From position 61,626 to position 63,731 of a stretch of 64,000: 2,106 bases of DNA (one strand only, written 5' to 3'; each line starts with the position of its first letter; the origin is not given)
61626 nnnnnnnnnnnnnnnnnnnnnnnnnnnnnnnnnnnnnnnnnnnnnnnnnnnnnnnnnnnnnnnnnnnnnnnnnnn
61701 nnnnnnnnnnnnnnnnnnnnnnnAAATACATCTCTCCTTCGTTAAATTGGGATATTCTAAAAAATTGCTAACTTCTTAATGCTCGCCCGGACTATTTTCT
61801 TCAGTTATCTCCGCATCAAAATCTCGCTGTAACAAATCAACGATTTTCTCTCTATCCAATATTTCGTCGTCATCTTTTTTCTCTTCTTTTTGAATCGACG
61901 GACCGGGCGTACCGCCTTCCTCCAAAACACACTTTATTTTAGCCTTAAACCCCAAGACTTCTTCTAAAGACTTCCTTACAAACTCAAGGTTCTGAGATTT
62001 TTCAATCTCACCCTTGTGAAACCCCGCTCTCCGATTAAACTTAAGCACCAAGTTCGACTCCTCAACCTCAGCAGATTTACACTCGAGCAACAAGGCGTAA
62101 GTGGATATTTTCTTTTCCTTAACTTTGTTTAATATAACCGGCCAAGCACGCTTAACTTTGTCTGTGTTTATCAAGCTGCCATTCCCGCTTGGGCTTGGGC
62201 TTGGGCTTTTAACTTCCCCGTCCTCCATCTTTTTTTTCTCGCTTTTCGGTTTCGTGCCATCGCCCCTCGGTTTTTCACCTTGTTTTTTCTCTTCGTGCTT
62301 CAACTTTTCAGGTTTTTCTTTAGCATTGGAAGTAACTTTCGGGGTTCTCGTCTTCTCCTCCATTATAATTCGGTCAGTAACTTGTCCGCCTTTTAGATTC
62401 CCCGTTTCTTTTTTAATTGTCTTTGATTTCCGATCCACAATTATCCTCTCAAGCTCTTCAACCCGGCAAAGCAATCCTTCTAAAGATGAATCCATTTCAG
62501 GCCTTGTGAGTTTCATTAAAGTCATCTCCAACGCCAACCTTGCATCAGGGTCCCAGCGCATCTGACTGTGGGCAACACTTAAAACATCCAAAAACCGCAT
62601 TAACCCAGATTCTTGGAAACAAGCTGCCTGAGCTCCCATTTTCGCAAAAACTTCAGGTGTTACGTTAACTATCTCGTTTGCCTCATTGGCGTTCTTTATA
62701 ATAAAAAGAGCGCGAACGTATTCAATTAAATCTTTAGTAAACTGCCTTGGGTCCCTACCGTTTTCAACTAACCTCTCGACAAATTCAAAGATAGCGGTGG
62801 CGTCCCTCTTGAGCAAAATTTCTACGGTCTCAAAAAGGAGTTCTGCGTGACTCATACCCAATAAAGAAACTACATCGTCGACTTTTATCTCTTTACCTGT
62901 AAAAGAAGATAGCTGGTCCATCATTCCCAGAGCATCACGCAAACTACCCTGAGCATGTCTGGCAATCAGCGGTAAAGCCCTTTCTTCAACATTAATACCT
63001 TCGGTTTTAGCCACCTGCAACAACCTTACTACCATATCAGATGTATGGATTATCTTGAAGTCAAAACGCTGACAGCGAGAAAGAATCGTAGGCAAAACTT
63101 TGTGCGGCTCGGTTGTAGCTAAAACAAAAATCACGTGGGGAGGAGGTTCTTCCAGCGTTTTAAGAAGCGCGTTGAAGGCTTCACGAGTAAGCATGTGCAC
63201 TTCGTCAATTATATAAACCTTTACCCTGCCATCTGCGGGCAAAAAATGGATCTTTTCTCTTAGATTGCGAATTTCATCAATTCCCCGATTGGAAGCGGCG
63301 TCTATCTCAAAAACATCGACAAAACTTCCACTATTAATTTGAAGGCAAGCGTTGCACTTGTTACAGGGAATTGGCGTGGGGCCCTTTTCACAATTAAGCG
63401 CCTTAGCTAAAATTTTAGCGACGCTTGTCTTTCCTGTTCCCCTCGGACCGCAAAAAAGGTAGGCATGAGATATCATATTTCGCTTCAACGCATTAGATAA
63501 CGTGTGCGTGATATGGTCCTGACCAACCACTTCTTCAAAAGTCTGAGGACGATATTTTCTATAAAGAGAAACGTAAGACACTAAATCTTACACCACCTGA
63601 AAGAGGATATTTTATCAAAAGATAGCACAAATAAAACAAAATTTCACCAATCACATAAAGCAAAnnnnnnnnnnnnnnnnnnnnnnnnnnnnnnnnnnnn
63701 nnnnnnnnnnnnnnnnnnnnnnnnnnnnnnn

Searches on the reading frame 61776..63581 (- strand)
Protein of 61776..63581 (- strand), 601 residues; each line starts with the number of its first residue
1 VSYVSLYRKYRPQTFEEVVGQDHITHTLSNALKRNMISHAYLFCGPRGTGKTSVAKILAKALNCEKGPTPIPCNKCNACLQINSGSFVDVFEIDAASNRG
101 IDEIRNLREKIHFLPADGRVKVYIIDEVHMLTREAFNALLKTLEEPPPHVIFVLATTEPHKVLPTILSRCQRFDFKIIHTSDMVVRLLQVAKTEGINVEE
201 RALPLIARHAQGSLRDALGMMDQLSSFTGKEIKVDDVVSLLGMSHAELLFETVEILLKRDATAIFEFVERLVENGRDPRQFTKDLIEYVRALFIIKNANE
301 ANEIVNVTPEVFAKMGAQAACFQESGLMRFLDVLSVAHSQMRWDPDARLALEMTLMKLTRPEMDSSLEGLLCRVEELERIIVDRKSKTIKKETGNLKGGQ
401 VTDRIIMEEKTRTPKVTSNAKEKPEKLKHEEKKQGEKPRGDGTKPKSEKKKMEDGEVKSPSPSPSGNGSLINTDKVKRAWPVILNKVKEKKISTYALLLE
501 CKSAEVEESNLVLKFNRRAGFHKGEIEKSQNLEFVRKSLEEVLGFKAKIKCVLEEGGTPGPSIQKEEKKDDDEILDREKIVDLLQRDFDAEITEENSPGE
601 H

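Call 20: search_protein_families(library=ncbifam, proteins=[window:61776-63581:-], max_evalue=0.00001)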
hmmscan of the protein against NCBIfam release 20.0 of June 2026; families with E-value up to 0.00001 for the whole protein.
window:61776-63581:- (601 aa): 79 families (the best 25 are shown)
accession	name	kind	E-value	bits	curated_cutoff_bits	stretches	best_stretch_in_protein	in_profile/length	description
NF004046.1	PRK05563.1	equivalog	4.3e-173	577.2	400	1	2-573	1-542/567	DNA polymerase III subunit gamma/tau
NF011526.0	PRK14965.1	equivalog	2.9e-153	511.8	670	1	1-572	1-543/578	DNA polymerase III subunits gamma and tau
NF011512.0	PRK14950.1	equivalog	1.1e-150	503.6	593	1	1-593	1-578/585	DNA polymerase III subunits gamma and tau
NF005846.3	PRK07764.1-6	equivalog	3.2e-143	479.1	625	2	6-460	2-464/628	DNA polymerase III subunit gamma and tau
TIGR02397.1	dnaX_nterm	equivalog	4.1e-140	467.1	250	1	3-358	1-354/355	DNA polymerase III subunit gamma/tau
NF011510.0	PRK14948.1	equivalog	1.1e-139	467.1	593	1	1-573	3-536/640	DNA polymerase III subunit gamma/tau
NF011513.0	PRK14952.1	equivalog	7.5e-130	434.7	737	1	5-591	2-559/596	DNA polymerase III subunits gamma/tau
NF005942.0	PRK07994.1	equivalog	1e-122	411.4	613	1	1-358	1-355/655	DNA polymerase III subunit gamma/tau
NF011514.0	PRK14953.1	equivalog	4.5e-121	405.1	536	1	1-426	1-412/488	DNA polymerase III subunits gamma and tau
NF005844.0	PRK07764.1-3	equivalog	6.6e-119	399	964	1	5-458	2-455/841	DNA polymerase III subunit gamma and tau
NF004962.0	PRK06305.1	equivalog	3.1e-117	392.6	559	1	2-437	3-423/465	DNA polymerase III subunits gamma and tau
NF011531.0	PRK14971.1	equivalog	5.3e-117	392.2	685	1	3-464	4-444/614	DNA polymerase III subunit gamma/tau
NF011523.0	PRK14962.1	equivalog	5.7e-117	391.4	576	1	5-381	3-336/474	DNA polymerase III subunits gamma and tau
NF005173.0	PRK06647.1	equivalog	7.4e-117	391.5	623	1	6-575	6-550/568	DNA polymerase III subunits gamma and tau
NF006585.0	PRK09111.1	equivalog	1.1e-115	387.6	604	1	2-502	26-500/616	DNA polymerase III subunit gamma/tau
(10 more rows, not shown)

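Call 54: find_encoding_contigs(protein=window:61779-63581:-, flank=10000, max_places=3)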
Protein seq(601 aa) (601 aa): 5 contigs read that carry it; 2 places shown.
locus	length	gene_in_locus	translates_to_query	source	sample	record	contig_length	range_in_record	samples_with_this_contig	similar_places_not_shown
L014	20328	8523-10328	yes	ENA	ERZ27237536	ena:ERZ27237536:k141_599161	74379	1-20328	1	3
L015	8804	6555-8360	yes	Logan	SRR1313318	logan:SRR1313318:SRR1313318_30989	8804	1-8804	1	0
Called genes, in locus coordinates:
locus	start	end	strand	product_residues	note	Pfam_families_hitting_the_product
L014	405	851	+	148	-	PF00383:dCMP_cyt_deam_1, PF14437:MafB19-deam, PF14439:Bd3614-deam (weak)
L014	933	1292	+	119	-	PF05635:23S_rRNA_IVP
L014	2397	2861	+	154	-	PF22381:Staph_reg_Sar_Rot, PF01047:MarR, PF12802:MarR_2, PF13463:HTH_27 (weak)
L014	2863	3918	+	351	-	PF25917:BSH_RND, PF25973:BSH_CzcB, PF25990:Beta-barrel_YknX, PF25967:RND-MFP_C, PF25975:CzcB_C, PF25989:YknX_C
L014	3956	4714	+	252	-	PF00005:ABC_tran, PF02463:SMC_N (faint)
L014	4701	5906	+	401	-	PF12704:MacB_PCD, PF02687:FtsX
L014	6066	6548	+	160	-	PF03773:ArsP_1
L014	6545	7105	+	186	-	PF03773:ArsP_1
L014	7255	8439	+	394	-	PF07690:MFS_1, PF12832:MFS_1_like, PF00083:Sugar_tr (weak), PF07690:MFS_1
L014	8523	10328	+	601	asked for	PF05496:RuvB_N (weak), PF06068:TIP49 (faint), PF13177:DNA_pol3_delta2, PF13401:AAA_22 (weak), PF00004:AAA, PF22608:DNAX_ATPase_lid, PF12169:DNA_pol3_gamma3, PF20964:DnaX_C, +1 more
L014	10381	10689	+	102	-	PF02575:YbaB_DNA_bd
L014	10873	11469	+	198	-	PF21176:RecR_HhH, PF02132:RecR_ZnF, PF01751:Toprim, PF13662:Toprim_4, PF21175:RecR_C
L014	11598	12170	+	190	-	PF01558:POR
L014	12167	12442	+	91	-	PF13187:Fer4_9 (faint), PF12838:Fer4_7, PF00037:Fer4 (weak), PF12837:Fer4_6 (weak), PF13237:Fer4_10 (weak), PF14697:Fer4_21, PF00037:Fer4 (weak), PF12837:Fer4_6 (weak), +2 more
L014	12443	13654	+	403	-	PF01855:POR_N, PF17147:PFOR_II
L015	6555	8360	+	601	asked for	PF05496:RuvB_N (weak), PF06068:TIP49 (faint), PF13177:DNA_pol3_delta2, PF13401:AAA_22 (weak), PF00004:AAA, PF22608:DNAX_ATPase_lid, PF12169:DNA_pol3_gamma3, PF20964:DnaX_C, +1 more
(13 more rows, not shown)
